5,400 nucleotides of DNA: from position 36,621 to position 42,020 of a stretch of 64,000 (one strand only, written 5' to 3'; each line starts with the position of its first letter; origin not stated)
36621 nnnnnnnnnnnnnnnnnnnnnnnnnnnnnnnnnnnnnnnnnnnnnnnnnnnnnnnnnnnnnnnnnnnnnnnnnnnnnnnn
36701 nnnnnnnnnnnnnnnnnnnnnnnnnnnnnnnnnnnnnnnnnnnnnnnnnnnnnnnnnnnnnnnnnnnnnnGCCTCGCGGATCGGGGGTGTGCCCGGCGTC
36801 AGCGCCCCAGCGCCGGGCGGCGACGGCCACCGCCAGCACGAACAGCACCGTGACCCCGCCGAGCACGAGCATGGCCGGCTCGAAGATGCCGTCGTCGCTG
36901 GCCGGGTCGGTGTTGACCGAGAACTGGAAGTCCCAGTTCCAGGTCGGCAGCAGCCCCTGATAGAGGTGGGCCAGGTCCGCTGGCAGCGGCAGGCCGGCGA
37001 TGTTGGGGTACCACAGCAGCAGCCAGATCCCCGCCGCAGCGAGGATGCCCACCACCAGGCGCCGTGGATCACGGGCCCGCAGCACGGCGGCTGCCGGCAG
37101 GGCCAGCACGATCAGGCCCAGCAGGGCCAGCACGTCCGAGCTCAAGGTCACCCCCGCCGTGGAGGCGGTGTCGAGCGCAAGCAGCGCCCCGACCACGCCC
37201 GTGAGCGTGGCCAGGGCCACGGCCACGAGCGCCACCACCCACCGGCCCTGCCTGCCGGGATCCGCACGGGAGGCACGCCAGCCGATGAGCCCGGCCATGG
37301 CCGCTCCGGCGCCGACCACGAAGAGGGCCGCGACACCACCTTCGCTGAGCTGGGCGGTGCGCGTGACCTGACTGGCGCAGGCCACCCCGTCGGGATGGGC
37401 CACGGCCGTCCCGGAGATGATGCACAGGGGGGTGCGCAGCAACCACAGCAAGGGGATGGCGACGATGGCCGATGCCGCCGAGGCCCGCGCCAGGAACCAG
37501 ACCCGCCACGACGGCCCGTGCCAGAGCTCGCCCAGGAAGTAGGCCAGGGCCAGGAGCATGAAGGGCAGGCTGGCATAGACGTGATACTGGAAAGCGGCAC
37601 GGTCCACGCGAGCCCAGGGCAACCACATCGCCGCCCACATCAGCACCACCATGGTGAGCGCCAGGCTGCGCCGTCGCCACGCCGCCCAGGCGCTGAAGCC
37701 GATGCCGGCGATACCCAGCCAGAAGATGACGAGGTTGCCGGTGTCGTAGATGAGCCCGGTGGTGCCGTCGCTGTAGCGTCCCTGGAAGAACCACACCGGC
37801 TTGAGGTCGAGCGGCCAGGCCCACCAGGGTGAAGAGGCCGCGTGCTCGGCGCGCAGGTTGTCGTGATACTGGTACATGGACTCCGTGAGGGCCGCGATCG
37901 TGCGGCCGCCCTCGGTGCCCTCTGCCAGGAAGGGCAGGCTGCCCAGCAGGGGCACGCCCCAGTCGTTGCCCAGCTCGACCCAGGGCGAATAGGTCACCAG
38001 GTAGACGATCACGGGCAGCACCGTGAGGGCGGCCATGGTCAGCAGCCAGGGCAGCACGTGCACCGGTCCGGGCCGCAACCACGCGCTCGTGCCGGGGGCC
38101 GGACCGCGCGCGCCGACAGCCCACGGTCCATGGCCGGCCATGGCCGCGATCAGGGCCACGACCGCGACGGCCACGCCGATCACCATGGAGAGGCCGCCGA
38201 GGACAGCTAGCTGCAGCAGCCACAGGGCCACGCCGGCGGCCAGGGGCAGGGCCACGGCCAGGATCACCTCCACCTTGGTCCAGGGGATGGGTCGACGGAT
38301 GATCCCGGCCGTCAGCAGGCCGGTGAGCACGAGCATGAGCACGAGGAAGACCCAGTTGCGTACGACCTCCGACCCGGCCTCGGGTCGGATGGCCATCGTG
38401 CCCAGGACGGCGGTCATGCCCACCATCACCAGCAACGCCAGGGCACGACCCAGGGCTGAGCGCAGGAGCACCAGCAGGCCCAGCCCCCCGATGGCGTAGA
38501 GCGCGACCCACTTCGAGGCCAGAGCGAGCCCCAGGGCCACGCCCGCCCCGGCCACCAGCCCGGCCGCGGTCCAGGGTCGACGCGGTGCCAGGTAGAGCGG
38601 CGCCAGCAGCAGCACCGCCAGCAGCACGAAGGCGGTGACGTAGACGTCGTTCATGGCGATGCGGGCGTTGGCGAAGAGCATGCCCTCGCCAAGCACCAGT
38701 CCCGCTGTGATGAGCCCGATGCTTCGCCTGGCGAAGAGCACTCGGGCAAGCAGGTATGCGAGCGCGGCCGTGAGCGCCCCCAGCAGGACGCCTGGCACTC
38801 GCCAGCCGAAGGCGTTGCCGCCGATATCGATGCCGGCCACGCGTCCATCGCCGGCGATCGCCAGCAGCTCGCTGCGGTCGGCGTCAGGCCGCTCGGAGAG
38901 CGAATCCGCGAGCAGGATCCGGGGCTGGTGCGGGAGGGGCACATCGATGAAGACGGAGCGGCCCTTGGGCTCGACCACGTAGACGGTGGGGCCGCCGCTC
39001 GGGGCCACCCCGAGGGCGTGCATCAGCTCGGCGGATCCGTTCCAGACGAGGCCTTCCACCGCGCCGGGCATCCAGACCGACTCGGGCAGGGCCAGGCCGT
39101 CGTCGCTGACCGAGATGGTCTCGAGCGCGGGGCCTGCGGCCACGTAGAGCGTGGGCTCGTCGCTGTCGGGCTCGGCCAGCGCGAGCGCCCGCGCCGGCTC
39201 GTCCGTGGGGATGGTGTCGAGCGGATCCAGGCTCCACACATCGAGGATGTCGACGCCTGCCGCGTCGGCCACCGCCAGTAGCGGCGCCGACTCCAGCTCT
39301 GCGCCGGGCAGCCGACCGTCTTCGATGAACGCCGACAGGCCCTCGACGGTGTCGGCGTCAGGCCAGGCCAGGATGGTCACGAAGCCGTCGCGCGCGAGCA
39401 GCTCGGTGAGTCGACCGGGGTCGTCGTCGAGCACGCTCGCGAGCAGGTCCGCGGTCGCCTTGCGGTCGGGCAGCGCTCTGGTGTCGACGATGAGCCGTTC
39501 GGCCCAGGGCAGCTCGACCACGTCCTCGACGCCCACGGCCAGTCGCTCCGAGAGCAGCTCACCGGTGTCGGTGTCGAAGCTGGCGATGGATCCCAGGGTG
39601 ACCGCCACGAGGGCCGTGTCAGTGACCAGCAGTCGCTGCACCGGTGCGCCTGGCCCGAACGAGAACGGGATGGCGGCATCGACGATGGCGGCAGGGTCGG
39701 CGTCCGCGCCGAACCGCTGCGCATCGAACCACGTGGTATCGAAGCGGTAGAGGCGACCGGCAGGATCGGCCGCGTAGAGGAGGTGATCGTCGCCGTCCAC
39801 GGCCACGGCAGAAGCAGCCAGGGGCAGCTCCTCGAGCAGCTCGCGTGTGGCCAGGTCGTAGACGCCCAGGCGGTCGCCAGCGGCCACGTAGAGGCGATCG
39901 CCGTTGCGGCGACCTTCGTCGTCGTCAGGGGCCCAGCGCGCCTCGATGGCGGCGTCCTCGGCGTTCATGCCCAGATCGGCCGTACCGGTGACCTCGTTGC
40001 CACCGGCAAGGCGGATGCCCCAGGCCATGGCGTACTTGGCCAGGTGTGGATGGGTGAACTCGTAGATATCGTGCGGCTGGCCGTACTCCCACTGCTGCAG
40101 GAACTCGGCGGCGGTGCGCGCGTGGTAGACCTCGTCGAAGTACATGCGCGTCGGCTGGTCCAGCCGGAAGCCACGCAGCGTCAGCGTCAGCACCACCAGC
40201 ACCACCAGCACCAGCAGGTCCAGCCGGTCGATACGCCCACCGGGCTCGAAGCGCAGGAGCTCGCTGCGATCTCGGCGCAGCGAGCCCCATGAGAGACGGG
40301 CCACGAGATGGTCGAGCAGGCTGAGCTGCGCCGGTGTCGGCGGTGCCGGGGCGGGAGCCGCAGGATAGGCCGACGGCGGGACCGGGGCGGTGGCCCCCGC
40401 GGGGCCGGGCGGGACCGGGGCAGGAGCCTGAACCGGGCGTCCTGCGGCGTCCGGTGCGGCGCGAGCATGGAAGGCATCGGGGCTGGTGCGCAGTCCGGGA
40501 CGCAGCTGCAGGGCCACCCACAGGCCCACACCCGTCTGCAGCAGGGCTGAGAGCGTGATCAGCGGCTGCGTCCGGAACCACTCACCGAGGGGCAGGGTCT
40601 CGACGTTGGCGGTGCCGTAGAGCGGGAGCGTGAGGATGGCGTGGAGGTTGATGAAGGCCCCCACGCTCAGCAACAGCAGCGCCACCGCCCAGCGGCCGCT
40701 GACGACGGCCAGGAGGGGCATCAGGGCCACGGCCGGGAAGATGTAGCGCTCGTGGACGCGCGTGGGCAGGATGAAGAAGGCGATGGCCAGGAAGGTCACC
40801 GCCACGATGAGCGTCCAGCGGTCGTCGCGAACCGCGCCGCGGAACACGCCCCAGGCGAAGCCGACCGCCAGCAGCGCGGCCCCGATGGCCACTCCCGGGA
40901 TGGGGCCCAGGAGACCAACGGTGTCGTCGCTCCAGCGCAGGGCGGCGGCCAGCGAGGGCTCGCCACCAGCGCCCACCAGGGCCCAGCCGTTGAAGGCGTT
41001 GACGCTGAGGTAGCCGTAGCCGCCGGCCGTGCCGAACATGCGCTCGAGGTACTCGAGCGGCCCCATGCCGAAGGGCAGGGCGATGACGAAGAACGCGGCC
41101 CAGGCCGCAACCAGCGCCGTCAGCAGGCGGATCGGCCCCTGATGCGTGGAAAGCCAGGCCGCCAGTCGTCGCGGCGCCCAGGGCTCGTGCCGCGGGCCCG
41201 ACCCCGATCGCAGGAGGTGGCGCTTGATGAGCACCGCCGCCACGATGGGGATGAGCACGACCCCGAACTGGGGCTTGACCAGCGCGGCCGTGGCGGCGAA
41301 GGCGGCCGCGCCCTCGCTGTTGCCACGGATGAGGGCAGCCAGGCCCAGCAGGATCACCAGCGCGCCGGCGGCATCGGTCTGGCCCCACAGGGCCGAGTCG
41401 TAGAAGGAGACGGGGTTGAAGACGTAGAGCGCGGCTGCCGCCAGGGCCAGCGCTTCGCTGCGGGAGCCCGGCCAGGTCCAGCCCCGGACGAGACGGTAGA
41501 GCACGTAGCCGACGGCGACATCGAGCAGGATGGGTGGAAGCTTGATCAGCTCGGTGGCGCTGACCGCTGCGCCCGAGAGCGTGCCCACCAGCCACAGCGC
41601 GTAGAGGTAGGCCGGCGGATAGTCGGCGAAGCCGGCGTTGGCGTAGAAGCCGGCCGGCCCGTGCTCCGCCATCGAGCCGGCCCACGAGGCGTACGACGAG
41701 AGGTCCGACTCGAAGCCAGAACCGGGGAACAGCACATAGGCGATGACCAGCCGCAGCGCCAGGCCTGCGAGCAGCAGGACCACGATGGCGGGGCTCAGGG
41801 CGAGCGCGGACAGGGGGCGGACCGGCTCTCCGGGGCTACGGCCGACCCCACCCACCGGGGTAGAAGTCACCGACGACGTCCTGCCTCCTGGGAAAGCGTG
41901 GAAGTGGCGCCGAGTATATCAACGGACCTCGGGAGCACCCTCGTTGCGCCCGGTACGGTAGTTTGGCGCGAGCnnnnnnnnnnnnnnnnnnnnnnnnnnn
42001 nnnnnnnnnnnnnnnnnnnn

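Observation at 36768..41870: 1700-aa protein joining two different GT-C glycosyltransferase modules, the second split by a ~430-aa repeat-rich insert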

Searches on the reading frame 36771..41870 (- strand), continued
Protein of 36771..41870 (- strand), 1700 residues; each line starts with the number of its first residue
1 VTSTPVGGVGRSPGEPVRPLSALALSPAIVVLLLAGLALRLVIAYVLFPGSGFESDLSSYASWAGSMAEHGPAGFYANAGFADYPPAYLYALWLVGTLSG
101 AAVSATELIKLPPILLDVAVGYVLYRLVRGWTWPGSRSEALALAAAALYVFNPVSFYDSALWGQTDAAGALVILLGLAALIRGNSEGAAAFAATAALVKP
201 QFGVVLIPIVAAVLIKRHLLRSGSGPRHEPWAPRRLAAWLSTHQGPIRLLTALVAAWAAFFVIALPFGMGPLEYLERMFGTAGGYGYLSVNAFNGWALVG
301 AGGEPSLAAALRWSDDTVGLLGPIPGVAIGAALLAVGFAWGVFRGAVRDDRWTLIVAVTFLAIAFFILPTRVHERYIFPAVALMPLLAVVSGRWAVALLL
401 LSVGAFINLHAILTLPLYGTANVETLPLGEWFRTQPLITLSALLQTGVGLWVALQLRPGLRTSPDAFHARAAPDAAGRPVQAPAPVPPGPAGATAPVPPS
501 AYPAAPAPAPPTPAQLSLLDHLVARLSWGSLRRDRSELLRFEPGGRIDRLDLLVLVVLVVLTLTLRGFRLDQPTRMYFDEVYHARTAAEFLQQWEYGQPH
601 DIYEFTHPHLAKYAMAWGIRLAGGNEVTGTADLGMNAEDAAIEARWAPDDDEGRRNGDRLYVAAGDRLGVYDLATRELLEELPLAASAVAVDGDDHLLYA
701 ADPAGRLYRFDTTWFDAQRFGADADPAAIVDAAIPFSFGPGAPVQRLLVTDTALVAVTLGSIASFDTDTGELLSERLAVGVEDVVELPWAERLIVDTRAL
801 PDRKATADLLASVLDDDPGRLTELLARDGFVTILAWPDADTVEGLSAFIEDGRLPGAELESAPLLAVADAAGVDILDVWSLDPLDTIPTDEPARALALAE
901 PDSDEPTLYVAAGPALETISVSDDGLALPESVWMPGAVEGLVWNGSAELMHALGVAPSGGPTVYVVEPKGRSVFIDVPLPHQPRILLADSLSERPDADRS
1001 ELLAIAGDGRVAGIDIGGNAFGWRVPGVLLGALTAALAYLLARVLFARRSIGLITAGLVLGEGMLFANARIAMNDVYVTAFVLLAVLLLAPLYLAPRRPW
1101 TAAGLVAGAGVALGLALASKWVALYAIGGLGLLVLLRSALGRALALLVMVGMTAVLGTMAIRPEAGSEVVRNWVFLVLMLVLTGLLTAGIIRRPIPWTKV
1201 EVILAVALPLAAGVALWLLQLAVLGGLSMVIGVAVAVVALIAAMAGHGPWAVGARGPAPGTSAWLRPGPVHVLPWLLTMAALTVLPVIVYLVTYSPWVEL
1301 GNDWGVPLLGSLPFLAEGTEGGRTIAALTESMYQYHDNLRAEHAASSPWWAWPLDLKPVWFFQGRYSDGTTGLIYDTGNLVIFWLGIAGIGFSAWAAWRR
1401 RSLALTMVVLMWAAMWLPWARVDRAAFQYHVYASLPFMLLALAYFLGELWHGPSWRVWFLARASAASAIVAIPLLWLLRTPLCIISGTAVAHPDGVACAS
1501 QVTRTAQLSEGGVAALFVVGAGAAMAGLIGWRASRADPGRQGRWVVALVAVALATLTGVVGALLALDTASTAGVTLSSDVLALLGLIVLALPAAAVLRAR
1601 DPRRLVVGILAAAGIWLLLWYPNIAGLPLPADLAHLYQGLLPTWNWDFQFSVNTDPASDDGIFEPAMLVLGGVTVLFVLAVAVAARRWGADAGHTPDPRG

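Call 24: find_encoding_contigs(protein=P0092, flank=10000, max_places=1)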
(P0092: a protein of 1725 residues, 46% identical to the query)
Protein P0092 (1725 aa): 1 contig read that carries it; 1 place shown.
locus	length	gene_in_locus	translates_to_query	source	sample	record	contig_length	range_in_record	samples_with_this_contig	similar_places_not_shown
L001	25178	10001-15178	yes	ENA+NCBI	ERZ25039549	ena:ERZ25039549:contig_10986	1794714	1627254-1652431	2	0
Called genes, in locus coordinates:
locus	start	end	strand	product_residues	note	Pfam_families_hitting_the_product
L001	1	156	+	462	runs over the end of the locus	PF11638:DnaA_N, PF00308:Bac_DnaA, PF01695:IstB_IS21, PF00004:AAA (weak), PF08299:Bac_DnaA_C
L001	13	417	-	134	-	-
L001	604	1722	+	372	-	PF00712:DNA_pol3_beta, PF02767:DNA_pol3_beta_2, PF02768:DNA_pol3_beta_3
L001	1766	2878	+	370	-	PF02463:SMC_N, PF13175:AAA_15 (faint), PF13304:AAA_21 (faint)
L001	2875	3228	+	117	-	PF05258:DciA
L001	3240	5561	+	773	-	-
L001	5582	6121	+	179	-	PF02577:BFN_dom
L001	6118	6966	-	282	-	PF00535:Glycos_transf_2, PF13641:Glyco_tranf_2_3 (weak)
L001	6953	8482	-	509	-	PF11028:TMEM260_N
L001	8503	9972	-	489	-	-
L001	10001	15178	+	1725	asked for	PF02366:PMT, PF16192:PMT_4TMC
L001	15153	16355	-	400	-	PF13439:Glyco_transf_4, PF13579:Glyco_trans_4_4, PF20706:GT4-conflict, PF00534:Glycos_transf_1, PF13692:Glyco_trans_1_4, PF13524:Glyco_trans_1_2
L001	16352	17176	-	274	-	PF02811:PHP, PF13263:PHP_C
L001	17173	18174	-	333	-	PF03279:Lip_A_acyltrans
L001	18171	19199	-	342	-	PF03279:Lip_A_acyltrans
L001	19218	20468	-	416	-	PF01658:Inos-1-P_synth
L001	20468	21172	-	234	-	PF01066:CDP-OH_P_transf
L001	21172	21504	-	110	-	PF12840:HTH_20, PF24034:DUF7343 (weak), PF01022:HTH_5, PF12802:MarR_2 (weak), PF13412:HTH_24 (weak)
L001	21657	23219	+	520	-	PF00083:Sugar_tr (faint), PF07690:MFS_1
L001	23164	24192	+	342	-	PF01544:CorA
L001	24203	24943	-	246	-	PF04203:Sortase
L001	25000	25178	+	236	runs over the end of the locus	PF00578:AhpC-TSA, PF08534:Redoxin, PF00085:Thioredoxin (weak), PF13098:Thioredoxin_2 (weak), PF13905:Thioredoxin_8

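Call 25: find_encoding_contigs(protein=P0053, flank=10000, max_places=1)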
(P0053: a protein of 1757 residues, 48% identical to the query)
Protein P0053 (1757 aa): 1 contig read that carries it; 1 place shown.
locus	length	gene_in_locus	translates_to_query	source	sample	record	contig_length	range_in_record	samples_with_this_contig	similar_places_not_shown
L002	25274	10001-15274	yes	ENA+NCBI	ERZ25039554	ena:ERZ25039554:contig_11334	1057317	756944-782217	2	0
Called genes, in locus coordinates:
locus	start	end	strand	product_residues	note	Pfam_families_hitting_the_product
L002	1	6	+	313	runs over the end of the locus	PF04199:Cyclase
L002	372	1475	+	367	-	PF00712:DNA_pol3_beta, PF02767:DNA_pol3_beta_2, PF02768:DNA_pol3_beta_3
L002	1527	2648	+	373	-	PF02463:SMC_N, PF13175:AAA_15, PF13476:AAA_23, PF13304:AAA_21 (faint)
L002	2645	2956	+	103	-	PF05258:DciA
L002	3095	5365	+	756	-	-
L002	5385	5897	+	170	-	PF02577:BFN_dom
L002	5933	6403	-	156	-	-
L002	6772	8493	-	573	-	PF11028:TMEM260_N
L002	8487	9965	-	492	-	-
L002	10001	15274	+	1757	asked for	PF02366:PMT, PF13231:PMT_2, PF16192:PMT_4TMC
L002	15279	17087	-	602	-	-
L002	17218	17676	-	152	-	-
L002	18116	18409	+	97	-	PF00072:Response_reg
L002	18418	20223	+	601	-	PF02518:HATPase_c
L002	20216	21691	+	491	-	PF03480:DctP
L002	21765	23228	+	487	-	PF03480:DctP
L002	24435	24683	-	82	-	-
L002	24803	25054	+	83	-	-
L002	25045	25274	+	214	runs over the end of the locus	PF00072:Response_reg, PF08281:Sigma70_r4_2 (weak), PF00196:GerE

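Call 55: search_protein_families(library=ncbifam, proteins=[L001:6118-6966:-], max_evalue=0.001)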
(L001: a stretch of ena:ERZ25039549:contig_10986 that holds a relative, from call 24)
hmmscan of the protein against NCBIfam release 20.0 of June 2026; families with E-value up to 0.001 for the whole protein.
L001:6118-6966:- (282 aa): 15 families
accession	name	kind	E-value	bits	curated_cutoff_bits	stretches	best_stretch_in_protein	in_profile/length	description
TIGR03937.1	PgaC_IcaA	equivalog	2.9e-20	72.6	422.3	1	27-151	40-161/407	poly-beta-1,6-N-acetyl-D-glucosamine synthase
NF058614.1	PPMAGASynPpgS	equivalog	1.1e-16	61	370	1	38-228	6-194/226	polyprenyl-phospho-N-acetylgalactosaminyl synthase PpgS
NF007986.1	PRK10714.1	equivalog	8.4e-16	57.9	529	1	31-199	5-172/316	undecaprenyl-phosphate 4-deoxy-4-formamido-L-arabinose transferase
NF047588.1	GlcsyltransPgfSStrep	equivalog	1.8e-13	50.4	500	1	34-199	3-167/308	glycosyltransferase PgfS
TIGR03965.1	mycofact_glyco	equivalog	3.7e-13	49.2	280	1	13-145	57-184/467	mycofactocin biosynthesis glycosyltransferase MftF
TIGR04182.1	glyco_TIGR04182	equivalog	4.1e-13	49.4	325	1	37-243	5-203/293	S-layer glycoprotein N-glycosyltransferase AglJ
NF041391.1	DPhHxTase_Halo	equivalog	5e-12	45.3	375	1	40-233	3-186/213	dolichyl-phosphate hexose transferase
NF041875.1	EPS_EpsD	equivalog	4.6e-10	39.4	370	1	35-131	2-95/325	exopolysaccharide biosynthesis glycosyltransferase EpsD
TIGR04283.1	glyco_like_mftF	equivalog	1.3e-09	38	182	1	35-166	2-123/221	TIGR04283 family arsenosugar biosynthesis glycosyltransferase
NF007482.0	PRK10073.1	equivalog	2.3e-09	36.7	423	1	33-129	7-99/334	glycosyltransferase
NF010496.0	PRK13915.1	equivalog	3.5e-09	36.2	262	1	12-126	12-127/307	glucosyl-3-phosphoglycerate synthase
NF047683.1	TeichurnBiosyTuaG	equivalog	3.7e-09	36.6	400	1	34-154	8-125/252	teichuronic acid biosynthesis protein TuaG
TIGR03469.1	HpnB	hypoth_equivalog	2.2e-06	27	379.25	1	22-137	37-157/386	hopene-associated glycosyltransferase HpnB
NF038302.1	EPS_HpsE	equivalog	0.00056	19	300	1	38-126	7-97/307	hormogonium polysaccharide biosynthesis glycosyltransferase HpsE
NF053846.1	glyco_with_XrtP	equivalog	0.00073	18.3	520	1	36-112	45-120/440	XrtP-associated glycosyltransferase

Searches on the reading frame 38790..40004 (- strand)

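Call 6: search_protein_families(library=pfam, proteins=[window:38790-40004:-], max_evalue=10)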
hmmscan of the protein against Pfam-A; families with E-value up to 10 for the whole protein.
seq(405 aa): 1 family
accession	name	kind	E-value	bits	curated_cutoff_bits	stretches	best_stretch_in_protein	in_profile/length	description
PF13360.13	PQQ_2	-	0.063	13.4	27.6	1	33-89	167-223/233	Outer membrane protein assembly factor BamB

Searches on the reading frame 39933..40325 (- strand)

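Call 6: search_protein_families(library=pfam, proteins=[window:39933-40325:-], max_evalue=10)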
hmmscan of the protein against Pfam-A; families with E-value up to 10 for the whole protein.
seq(131 aa): 1 family
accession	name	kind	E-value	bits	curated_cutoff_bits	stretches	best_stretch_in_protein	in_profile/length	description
PF02366.24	PMT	-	0.012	15.7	22.7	1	42-108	2-61/245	Dolichyl-phosphate-mannose-protein mannosyltransferase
